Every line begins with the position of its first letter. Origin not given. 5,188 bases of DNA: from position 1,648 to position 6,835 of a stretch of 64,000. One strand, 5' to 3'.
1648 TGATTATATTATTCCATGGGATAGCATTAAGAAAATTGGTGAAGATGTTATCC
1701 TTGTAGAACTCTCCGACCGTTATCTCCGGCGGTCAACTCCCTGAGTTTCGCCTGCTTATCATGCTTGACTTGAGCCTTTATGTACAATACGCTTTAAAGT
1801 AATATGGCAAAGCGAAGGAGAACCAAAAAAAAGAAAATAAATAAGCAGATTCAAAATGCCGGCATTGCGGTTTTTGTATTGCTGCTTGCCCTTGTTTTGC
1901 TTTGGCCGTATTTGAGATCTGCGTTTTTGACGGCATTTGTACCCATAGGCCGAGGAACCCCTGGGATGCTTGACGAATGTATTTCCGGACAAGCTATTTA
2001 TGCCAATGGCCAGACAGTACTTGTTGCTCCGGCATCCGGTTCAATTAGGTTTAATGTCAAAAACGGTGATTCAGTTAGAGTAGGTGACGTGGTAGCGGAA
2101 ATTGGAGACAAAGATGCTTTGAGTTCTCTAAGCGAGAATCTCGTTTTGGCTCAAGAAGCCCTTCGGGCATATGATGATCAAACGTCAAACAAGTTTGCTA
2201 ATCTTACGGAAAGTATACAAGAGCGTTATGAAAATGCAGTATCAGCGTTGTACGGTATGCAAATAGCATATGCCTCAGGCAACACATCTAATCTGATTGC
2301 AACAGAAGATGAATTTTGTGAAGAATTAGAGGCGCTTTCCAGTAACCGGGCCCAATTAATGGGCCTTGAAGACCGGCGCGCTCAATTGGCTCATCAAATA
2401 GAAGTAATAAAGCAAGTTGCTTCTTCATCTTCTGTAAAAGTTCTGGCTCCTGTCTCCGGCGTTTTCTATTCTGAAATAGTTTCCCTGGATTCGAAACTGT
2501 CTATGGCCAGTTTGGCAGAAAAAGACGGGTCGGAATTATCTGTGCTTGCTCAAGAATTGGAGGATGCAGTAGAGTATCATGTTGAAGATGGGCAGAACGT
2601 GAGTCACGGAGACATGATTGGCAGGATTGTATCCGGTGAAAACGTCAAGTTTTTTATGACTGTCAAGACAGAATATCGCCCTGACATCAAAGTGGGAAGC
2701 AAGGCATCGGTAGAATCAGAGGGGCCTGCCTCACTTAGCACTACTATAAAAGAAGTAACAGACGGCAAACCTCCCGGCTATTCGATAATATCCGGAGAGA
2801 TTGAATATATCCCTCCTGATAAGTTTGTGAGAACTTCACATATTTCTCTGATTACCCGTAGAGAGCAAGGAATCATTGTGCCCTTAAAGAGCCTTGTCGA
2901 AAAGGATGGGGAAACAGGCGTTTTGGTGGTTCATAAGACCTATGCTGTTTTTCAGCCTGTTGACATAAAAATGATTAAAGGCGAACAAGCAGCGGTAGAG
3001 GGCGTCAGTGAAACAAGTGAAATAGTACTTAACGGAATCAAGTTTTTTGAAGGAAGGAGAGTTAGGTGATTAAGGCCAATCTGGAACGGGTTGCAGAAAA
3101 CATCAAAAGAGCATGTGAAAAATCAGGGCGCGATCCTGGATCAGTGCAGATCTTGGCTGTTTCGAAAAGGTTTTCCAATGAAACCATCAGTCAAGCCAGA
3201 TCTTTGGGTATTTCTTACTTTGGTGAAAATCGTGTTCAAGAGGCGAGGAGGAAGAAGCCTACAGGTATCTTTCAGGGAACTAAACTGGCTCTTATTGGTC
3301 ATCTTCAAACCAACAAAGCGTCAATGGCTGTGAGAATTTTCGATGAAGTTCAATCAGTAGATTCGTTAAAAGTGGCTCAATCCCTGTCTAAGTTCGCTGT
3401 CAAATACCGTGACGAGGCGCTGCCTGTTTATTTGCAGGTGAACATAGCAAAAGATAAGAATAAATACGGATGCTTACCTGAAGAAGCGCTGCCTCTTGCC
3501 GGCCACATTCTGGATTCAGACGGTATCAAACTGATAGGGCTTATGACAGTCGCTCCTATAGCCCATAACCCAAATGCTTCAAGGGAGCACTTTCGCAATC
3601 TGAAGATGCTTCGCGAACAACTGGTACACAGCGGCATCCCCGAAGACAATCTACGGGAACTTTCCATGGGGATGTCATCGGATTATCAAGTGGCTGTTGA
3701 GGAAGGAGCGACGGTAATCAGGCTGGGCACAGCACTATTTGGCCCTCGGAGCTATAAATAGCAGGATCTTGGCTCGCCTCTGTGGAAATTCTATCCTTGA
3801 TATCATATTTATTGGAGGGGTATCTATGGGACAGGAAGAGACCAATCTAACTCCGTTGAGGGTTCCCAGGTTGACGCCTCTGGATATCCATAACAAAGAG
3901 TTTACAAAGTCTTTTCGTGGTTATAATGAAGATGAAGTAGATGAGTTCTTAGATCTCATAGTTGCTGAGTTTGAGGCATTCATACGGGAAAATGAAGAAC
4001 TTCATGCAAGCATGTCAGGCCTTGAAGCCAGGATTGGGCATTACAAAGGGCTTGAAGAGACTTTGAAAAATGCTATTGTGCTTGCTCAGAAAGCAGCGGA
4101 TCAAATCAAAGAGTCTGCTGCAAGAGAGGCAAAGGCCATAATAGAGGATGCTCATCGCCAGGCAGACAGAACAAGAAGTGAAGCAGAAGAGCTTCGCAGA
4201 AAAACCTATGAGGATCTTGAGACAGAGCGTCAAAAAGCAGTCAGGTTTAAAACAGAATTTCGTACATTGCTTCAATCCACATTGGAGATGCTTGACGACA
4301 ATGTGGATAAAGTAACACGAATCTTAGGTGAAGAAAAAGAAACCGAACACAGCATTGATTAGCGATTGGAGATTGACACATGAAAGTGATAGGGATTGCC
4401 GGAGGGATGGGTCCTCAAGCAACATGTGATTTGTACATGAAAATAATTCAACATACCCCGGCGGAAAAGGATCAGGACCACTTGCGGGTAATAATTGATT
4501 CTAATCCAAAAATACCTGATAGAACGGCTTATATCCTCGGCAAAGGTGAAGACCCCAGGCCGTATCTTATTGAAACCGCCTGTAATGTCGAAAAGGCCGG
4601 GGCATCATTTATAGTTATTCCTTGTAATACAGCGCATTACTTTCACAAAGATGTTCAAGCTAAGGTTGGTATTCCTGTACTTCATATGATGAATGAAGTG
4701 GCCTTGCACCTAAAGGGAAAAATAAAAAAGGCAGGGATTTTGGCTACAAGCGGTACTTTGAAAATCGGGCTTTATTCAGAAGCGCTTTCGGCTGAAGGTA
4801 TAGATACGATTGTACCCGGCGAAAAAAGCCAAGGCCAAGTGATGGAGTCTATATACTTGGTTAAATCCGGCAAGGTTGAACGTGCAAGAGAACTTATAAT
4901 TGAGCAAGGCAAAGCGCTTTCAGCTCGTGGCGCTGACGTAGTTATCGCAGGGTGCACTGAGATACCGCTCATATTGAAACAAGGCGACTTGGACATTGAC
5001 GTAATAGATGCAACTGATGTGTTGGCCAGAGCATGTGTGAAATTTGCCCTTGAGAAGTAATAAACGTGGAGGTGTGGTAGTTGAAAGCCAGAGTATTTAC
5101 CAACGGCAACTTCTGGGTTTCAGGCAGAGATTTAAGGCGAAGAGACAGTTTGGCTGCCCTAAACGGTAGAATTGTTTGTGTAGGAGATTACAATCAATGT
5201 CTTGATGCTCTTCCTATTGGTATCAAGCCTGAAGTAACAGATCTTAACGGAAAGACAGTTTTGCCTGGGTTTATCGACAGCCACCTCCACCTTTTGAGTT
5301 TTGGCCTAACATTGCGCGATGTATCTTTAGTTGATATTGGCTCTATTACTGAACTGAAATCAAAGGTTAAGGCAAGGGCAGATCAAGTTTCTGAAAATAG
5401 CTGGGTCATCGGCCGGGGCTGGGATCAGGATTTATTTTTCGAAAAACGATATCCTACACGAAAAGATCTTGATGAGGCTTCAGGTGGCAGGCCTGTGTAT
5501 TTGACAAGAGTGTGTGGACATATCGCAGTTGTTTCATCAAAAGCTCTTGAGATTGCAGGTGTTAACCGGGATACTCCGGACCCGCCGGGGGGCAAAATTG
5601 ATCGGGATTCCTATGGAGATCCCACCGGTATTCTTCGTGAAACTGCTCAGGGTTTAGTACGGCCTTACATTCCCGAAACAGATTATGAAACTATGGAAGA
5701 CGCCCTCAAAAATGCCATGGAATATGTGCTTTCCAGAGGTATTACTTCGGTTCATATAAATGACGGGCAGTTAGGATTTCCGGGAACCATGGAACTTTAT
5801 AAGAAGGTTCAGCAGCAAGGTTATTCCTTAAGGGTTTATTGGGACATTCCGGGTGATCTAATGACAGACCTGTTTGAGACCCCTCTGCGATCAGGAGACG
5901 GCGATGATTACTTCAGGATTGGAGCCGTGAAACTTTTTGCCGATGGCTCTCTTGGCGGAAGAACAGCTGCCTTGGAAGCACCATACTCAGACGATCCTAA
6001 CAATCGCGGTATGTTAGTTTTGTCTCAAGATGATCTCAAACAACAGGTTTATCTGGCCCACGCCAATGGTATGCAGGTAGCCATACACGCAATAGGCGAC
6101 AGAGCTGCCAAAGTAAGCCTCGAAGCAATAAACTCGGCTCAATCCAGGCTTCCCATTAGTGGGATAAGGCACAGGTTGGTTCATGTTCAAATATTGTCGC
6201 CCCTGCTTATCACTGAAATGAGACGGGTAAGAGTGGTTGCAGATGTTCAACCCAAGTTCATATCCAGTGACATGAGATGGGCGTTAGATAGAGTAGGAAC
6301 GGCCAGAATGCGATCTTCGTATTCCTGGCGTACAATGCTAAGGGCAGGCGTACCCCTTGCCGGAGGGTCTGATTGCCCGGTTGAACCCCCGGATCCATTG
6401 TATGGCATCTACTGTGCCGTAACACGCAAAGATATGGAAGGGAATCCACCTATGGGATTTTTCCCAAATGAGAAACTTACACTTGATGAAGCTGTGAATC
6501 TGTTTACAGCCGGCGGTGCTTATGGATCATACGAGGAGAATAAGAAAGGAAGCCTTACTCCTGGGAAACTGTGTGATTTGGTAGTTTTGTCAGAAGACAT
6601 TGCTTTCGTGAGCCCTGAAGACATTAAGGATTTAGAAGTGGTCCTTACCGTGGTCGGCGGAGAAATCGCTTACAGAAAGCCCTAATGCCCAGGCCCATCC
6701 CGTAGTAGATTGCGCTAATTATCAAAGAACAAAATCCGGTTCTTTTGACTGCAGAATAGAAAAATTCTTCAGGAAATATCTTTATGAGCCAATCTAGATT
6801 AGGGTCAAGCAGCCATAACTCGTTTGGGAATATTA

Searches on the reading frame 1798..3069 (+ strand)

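Call 55: search_protein_families(library=pfam, proteins=[window:1798-3069:+])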
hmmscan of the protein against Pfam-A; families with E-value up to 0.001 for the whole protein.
window:1798-3069:+ (423 aa): 3 families
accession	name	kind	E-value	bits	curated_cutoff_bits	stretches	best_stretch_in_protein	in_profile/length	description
PF12700.13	HlyD_2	-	5.9e-20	71.8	25.1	1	5-395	3-378/416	HlyD family secretion protein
PF13437.12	HlyD_3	-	5.5e-07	30.7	22.2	0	259-321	12-77/106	HlyD family secretion protein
PF01551.29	Peptidase_M23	-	0.00025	21.6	28.7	0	84-106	54-76/96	Peptidase family M23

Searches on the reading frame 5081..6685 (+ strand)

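Call 55: search_protein_families(library=pfam, proteins=[window:5081-6685:+])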
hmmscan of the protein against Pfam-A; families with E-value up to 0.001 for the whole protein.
window:5081-6685:+ (534 aa): 2 families
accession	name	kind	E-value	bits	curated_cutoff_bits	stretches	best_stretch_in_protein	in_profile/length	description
PF07969.17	Amidohydro_3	-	8e-119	398.6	29.7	1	51-531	1-472/472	Amidohydrolase family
PF01979.26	Amidohydro_1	-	7.3e-12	45.6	25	1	310-529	128-344/345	Amidohydrolase family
